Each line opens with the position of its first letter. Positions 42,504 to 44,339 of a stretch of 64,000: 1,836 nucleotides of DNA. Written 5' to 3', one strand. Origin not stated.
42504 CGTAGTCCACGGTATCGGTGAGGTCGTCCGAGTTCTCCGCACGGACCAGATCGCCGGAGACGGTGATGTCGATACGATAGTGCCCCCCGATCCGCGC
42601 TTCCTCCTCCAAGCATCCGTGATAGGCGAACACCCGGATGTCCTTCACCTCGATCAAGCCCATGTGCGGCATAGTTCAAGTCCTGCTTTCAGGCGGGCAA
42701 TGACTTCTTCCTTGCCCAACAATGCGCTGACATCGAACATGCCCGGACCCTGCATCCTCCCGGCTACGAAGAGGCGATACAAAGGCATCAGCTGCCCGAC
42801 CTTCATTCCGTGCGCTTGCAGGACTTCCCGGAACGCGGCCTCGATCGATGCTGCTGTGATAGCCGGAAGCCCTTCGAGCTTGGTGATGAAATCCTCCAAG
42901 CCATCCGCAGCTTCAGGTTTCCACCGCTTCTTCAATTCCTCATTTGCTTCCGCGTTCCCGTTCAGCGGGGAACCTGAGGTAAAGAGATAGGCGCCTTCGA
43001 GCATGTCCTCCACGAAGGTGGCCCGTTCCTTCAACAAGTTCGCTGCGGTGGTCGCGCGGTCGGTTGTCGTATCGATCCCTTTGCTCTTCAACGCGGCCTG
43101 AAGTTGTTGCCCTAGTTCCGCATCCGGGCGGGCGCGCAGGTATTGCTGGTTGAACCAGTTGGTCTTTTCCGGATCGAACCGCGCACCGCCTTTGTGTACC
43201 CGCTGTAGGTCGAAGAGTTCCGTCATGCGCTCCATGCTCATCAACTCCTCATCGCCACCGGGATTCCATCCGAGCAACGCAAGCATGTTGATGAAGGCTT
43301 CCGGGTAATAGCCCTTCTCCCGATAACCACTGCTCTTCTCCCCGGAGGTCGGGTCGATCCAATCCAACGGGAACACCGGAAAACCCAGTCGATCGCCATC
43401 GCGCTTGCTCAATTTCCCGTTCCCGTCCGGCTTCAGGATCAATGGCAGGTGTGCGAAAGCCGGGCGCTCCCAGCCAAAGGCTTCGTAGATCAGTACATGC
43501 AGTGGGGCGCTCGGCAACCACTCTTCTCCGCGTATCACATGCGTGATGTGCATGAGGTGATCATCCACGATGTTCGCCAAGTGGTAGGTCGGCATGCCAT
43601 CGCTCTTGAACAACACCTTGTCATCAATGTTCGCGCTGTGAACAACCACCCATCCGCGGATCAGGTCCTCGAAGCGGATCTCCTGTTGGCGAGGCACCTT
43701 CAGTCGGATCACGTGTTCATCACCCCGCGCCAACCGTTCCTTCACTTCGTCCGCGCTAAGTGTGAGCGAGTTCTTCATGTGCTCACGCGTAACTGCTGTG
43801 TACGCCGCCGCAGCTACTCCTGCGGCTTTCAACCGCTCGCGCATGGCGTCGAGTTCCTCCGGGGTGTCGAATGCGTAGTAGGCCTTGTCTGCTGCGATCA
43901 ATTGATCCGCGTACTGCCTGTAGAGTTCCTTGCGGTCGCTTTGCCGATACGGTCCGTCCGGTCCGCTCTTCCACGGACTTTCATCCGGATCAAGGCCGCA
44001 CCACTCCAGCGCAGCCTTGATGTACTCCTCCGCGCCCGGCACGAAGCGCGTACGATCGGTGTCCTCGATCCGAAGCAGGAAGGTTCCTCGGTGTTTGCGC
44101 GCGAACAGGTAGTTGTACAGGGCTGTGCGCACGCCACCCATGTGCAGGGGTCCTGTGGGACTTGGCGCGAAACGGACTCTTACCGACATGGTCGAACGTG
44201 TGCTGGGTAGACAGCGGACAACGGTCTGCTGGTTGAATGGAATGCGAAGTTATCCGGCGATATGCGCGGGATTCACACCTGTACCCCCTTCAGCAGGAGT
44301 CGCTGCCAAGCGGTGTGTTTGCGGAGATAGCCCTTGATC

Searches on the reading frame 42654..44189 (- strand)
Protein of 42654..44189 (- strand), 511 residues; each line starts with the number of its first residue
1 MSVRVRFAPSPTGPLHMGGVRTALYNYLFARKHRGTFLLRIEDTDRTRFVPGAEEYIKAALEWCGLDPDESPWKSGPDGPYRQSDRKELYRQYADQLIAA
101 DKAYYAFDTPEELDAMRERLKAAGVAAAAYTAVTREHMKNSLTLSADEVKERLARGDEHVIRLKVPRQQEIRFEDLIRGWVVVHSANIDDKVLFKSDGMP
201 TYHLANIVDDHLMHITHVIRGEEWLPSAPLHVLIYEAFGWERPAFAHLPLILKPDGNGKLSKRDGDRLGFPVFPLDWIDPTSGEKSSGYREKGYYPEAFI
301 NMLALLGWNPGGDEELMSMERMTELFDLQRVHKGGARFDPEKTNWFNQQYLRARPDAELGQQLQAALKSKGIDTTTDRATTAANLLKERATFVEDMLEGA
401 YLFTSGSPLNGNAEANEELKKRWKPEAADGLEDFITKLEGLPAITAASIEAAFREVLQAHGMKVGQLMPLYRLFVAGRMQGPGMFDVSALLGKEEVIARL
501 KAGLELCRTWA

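Call 11: search_protein_families(library=pfam, proteins=[window:42654-44189:-], max_evalue=0.0001)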
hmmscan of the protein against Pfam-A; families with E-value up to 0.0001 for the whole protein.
window:42654-44189:- (511 aa): 2 families
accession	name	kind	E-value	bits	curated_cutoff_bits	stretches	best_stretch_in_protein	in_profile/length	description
PF00749.27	tRNA-synt_1c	-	1.2e-95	320.5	23.4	1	3-345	2-314/314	tRNA synthetases class I (E and Q), catalytic domain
PF19269.4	Anticodon_2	-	1.1e-28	100.9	23.6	1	374-504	11-141/141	Anticodon binding domain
